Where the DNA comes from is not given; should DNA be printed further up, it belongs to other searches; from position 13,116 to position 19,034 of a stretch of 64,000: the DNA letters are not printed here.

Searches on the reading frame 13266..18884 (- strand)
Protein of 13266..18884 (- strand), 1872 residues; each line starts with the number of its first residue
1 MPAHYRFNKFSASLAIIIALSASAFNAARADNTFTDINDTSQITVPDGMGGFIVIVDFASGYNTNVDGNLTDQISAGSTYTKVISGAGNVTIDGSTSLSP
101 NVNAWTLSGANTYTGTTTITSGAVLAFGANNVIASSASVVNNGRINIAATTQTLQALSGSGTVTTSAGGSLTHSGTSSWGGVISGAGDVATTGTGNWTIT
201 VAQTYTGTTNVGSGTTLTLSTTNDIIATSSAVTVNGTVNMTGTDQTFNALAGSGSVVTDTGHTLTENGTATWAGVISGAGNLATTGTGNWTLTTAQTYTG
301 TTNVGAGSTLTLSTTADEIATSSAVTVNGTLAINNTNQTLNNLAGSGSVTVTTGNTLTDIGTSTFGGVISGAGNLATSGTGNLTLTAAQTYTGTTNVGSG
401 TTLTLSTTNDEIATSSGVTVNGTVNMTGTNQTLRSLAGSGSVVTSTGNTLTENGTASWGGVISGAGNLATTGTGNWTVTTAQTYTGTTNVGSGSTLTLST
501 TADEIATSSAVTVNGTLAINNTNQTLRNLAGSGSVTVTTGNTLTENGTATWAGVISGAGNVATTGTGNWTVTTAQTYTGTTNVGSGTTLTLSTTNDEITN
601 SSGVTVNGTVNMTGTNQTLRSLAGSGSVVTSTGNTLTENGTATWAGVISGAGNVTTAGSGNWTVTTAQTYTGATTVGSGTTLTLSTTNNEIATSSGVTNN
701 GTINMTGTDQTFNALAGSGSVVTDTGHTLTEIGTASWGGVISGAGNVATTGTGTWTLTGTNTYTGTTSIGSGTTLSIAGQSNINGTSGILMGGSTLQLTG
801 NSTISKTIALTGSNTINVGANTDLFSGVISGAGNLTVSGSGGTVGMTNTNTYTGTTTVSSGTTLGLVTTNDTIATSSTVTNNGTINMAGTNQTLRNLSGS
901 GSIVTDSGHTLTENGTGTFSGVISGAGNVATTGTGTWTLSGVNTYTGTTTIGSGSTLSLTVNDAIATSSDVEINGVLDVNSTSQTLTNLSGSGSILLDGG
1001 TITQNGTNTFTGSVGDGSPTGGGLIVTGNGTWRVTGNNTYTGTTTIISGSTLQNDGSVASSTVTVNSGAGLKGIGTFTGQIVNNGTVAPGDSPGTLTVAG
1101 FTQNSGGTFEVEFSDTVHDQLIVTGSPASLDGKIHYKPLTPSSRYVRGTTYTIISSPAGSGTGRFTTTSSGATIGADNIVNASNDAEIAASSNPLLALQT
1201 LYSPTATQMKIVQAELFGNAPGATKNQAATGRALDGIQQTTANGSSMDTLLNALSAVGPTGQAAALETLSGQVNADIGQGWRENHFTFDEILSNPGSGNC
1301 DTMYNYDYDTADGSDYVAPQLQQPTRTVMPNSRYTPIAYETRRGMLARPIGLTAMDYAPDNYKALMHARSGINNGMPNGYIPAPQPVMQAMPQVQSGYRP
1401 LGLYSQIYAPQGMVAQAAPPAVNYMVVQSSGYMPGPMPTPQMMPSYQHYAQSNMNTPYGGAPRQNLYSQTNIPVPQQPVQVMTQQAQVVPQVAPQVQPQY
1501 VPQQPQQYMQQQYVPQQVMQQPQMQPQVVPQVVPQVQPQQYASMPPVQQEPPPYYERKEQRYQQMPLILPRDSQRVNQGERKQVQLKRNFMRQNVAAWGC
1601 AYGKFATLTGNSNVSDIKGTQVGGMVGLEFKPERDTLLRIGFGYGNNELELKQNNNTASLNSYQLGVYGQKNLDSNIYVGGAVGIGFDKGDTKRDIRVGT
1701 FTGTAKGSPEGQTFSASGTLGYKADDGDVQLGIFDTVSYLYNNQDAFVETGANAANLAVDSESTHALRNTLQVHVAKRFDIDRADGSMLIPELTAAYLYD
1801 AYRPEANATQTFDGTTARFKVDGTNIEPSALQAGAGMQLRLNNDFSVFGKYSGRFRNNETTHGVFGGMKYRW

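Call 43: search_protein_families(library=pfam, proteins=[window:13266-18884:-], max_evalue=0.001)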
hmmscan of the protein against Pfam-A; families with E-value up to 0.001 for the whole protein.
window:13266-18884:- (1872 aa): 2 families
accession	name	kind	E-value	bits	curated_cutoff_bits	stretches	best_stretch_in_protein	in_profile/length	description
PF03797.25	Autotransporter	-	1.2e-43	150.1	26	1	1597-1852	1-255/255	Autotransporter beta-domain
PF12951.13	PATR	-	3.7e-08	33.7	27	3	1024-1053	1-29/30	Passenger-associated-transport-repeat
